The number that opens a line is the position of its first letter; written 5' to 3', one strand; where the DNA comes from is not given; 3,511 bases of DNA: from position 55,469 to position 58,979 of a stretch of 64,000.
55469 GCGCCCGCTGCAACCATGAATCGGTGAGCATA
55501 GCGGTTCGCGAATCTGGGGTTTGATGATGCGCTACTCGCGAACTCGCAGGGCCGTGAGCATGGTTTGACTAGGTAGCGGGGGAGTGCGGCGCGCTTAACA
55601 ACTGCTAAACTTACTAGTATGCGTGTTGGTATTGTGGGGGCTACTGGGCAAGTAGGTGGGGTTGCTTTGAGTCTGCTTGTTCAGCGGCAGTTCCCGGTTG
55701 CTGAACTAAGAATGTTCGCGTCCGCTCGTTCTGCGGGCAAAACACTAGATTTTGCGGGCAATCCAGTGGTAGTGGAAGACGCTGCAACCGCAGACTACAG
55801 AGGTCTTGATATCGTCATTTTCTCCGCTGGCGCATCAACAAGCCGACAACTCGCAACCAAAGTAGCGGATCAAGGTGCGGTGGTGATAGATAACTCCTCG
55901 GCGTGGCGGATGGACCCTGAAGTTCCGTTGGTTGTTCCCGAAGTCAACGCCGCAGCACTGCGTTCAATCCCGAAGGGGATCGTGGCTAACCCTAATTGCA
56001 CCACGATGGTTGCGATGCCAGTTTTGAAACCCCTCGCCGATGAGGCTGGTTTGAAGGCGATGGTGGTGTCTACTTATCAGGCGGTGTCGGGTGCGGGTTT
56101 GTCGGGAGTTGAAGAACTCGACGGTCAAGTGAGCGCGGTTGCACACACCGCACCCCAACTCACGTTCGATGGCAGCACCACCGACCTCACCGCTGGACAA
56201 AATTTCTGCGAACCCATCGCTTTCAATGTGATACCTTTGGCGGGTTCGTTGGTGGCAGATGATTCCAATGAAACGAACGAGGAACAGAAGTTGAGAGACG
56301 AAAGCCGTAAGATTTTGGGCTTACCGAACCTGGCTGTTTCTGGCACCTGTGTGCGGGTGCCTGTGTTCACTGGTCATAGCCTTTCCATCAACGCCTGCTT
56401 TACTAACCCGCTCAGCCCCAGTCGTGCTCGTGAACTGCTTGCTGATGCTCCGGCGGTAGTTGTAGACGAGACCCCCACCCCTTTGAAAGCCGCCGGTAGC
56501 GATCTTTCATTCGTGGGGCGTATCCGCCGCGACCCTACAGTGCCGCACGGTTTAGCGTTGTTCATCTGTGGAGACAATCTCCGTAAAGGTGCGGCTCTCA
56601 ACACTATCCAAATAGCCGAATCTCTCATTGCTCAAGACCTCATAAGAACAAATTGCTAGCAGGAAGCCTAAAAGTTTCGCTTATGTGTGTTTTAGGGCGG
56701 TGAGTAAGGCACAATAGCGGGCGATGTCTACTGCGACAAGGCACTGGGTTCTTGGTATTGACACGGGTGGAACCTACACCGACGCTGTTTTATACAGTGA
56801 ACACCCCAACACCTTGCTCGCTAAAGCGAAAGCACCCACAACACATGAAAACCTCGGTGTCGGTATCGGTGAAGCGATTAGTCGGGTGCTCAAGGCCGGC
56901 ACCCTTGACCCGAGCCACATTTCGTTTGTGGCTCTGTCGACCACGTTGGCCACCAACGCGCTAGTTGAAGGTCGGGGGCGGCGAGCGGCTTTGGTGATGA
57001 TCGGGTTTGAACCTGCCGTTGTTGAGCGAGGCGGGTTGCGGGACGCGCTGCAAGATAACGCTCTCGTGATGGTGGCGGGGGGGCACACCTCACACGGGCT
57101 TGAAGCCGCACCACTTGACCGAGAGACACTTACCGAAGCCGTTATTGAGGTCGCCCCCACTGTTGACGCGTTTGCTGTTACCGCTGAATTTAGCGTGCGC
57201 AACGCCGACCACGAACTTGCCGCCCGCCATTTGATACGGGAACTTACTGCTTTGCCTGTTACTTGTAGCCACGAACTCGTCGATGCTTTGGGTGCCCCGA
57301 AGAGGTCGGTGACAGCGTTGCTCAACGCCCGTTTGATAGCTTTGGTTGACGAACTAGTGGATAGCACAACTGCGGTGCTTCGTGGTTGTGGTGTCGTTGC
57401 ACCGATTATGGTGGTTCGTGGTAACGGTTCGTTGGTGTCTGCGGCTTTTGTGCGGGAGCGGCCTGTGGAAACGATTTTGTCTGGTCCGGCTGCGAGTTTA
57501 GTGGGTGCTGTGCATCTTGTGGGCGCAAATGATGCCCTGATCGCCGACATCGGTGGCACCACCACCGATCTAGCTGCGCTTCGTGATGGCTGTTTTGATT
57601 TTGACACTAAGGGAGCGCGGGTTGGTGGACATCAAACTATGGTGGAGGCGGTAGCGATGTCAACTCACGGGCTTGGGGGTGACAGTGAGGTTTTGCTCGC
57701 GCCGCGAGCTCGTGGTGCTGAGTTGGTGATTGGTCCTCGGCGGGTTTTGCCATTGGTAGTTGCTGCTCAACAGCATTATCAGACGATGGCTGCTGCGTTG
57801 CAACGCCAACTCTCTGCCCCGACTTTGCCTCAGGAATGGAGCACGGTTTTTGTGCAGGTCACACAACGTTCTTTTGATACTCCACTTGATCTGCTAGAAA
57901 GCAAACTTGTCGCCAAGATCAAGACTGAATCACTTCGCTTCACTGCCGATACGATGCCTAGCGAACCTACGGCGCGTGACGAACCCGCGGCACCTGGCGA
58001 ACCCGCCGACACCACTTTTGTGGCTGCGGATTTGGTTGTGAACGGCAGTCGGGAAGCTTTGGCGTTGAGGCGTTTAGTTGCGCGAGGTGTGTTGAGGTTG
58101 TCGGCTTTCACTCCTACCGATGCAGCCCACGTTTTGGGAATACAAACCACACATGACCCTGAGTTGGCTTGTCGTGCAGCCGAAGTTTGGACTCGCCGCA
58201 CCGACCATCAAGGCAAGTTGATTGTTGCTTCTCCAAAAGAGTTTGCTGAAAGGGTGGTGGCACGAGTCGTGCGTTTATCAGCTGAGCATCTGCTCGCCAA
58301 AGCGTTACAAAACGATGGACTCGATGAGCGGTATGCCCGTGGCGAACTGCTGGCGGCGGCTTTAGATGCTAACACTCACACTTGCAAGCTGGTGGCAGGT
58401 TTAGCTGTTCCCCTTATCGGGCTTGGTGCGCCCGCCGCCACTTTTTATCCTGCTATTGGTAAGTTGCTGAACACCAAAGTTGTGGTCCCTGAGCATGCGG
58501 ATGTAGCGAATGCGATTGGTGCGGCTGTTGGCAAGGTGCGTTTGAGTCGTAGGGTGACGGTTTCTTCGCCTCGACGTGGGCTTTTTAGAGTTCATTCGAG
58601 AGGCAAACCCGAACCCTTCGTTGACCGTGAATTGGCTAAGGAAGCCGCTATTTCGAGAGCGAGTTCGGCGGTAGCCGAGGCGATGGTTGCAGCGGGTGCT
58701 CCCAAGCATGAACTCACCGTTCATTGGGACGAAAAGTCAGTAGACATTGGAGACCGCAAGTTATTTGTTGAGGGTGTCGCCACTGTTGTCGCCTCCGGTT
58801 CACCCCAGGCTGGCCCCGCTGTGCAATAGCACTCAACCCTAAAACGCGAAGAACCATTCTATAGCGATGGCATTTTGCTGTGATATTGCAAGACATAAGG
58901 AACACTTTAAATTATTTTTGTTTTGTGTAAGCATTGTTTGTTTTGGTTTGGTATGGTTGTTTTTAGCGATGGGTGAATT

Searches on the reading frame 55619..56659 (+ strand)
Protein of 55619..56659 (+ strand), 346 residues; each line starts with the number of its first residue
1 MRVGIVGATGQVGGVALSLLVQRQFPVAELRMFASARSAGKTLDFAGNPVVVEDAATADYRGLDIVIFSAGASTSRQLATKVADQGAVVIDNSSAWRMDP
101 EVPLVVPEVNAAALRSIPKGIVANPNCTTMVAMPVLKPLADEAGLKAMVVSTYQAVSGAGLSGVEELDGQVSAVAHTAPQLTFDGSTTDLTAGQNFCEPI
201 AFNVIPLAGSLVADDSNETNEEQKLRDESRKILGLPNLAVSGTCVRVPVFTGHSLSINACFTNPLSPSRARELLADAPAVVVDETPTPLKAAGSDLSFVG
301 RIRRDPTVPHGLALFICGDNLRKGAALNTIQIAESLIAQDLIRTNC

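Call 24: search_protein_families(library=pfam, proteins=[window:55619-56659:+])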
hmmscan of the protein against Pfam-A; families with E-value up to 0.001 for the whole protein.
window:55619-56659:+ (346 aa): 2 families
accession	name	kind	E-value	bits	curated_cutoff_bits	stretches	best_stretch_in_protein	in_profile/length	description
PF02774.23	Semialdhyde_dhC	-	1.7e-47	162.4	26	1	136-323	1-184/184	Semialdehyde dehydrogenase, dimerisation domain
PF01118.30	Semialdhyde_dh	-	2.1e-34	119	26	1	2-116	1-120/121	Semialdehyde dehydrogenase, NAD binding domain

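Call 32: find_encoding_contigs(protein=window:55619-56659:+, flank=3000, max_places=3)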
Protein window:55619-56659:+ (346 aa): no gene with exactly this product is on record in the collection.

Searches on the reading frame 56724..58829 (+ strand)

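Call 25: search_protein_families(library=ncbifam, proteins=[window:56724-58829:+])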
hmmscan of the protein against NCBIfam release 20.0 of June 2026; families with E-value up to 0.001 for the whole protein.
window:56724-58829:+ (701 aa): 3 families
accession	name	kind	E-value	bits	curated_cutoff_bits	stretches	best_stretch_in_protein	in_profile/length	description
NF050156.1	CapLactmsAlpCapA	equivalog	1e-25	90.2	1000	1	9-319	2-333/689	caprolactamase subunit alpha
NF042975.2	AcphenoCarb_ApcC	equivalog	5.4e-15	54.6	1500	1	122-339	145-367/733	acetophenone carboxylase subunit gamma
NF040745.1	accessory_GlmL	equivalog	0.00057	18.8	475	0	10-59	2-52/459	methylaspartate mutase accessory protein GlmL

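Call 33: search_protein_families(library=pfam, proteins=[window:56724-58829:+])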
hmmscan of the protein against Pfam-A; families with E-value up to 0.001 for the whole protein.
window:56724-58829:+ (701 aa): 4 families
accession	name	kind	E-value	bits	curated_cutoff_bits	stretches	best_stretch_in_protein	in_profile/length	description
PF05378.19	Hydant_A_N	-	3.4e-33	115.3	25.2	1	10-174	2-175/176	Hydantoinase/oxoprolinase N-terminal region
PF01968.24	Hydantoinase_A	-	8.5e-25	88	22.9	1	194-337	1-145/291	Hydantoinase/oxoprolinase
PF13941.12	MutL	-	1.2e-06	28.1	27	0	10-58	2-51/450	MutL protein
PF01869.26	BcrAD_BadFG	-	6.7e-05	23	31.5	1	10-86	1-82/271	BadF/BadG/BcrA/BcrD ATPase family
